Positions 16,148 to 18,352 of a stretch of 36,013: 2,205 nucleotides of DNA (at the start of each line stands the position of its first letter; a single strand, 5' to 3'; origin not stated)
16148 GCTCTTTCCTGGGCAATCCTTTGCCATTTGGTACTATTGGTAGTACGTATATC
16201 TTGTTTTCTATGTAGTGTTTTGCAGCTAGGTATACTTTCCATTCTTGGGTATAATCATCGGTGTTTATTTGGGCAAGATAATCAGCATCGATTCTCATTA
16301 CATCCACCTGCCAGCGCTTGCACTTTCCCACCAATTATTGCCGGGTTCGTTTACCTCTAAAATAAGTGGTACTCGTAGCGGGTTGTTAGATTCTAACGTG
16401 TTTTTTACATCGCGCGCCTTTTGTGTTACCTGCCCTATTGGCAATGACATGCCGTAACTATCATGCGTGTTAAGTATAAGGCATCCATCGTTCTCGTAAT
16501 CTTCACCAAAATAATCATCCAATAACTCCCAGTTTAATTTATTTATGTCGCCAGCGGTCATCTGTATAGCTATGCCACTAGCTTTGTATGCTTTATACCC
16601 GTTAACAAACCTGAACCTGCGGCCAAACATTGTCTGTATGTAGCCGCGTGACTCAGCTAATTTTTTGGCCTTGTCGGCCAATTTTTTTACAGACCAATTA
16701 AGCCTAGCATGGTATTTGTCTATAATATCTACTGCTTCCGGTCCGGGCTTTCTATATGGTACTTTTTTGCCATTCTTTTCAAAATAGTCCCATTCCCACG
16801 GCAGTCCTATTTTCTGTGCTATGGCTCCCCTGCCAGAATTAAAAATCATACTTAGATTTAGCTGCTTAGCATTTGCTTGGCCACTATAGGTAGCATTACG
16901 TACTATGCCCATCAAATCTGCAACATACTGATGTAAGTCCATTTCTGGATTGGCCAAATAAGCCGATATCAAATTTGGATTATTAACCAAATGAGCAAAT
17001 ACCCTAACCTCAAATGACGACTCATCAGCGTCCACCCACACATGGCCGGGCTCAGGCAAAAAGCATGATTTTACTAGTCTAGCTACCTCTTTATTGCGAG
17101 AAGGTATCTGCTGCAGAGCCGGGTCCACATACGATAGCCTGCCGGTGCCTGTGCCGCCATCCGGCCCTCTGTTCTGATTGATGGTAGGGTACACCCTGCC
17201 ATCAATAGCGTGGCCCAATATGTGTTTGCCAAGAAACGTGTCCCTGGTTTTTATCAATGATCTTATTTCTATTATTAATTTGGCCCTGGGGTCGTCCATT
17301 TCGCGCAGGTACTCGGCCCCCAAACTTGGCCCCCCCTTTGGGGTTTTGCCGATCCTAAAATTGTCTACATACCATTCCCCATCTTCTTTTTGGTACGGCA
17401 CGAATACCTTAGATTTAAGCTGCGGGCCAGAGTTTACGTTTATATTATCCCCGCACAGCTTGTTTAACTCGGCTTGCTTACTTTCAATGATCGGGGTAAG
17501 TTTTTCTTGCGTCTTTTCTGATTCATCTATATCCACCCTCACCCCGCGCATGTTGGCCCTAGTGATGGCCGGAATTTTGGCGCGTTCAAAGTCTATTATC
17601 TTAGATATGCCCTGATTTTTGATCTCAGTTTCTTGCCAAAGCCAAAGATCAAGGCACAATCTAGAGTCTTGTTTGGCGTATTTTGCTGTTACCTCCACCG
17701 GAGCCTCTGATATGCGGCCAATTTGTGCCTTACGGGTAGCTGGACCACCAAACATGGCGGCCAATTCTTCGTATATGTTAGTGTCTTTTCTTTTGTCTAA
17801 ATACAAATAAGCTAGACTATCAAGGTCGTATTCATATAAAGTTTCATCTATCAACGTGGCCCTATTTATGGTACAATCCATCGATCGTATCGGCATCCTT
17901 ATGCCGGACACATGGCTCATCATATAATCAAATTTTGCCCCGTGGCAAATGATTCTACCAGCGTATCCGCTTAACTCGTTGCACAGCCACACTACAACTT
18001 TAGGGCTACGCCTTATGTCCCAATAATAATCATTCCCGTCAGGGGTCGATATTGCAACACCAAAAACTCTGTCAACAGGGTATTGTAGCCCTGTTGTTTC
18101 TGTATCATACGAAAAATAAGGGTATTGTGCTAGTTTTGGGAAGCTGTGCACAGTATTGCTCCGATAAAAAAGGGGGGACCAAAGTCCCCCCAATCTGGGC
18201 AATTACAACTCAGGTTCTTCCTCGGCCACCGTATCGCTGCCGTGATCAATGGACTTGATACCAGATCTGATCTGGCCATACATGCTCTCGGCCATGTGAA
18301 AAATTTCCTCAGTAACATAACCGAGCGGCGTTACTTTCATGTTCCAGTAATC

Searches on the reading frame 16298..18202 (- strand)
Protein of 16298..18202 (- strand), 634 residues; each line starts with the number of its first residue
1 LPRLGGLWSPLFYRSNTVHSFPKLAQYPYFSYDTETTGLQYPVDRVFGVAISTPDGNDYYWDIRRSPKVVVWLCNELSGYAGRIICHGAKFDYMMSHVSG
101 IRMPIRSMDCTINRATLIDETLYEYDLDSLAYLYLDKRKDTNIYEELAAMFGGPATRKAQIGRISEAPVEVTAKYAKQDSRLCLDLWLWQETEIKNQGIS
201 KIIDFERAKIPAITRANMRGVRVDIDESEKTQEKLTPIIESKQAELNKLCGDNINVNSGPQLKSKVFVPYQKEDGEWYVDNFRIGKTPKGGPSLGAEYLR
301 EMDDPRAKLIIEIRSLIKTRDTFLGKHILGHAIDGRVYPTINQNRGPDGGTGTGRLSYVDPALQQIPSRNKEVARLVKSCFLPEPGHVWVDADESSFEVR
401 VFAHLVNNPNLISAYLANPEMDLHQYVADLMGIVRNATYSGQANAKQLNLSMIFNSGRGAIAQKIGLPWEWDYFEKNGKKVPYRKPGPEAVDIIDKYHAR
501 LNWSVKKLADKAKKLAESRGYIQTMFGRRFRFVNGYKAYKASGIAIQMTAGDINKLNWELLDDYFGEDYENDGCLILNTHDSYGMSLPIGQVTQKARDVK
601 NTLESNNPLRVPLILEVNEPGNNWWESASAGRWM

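Call 14: search_protein_families(library=phrogs, proteins=[window:16298-18202:-], max_evalue=0.001)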
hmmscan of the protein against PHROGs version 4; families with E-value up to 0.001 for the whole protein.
window:16298-18202:- (634 aa): 7 families
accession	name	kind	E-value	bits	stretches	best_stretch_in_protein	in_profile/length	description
phrog_17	-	DNA, RNA and nucleotide metabolism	3.8e-96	324.4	1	24-626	667-1232/1445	DNA polymerase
phrog_12241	-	DNA, RNA and nucleotide metabolism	1.5e-11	44.9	1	30-370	130-497/502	DNA polymerase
phrog_15971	-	DNA, RNA and nucleotide metabolism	8.2e-08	32.8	1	347-556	129-303/376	DNA polymerase I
phrog_5995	-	DNA, RNA and nucleotide metabolism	6.6e-06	26.8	1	489-606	23-147/236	DNA polymerase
phrog_2573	-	DNA, RNA and nucleotide metabolism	1.8e-05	25.1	0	377-431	5-59/336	DNA polymerase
phrog_10285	-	DNA, RNA and nucleotide metabolism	0.00012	22.2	1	362-431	31-97/321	DNA polymerase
phrog_23226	-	DNA, RNA and nucleotide metabolism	0.00014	21.4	1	350-417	302-369/611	DNA polymerase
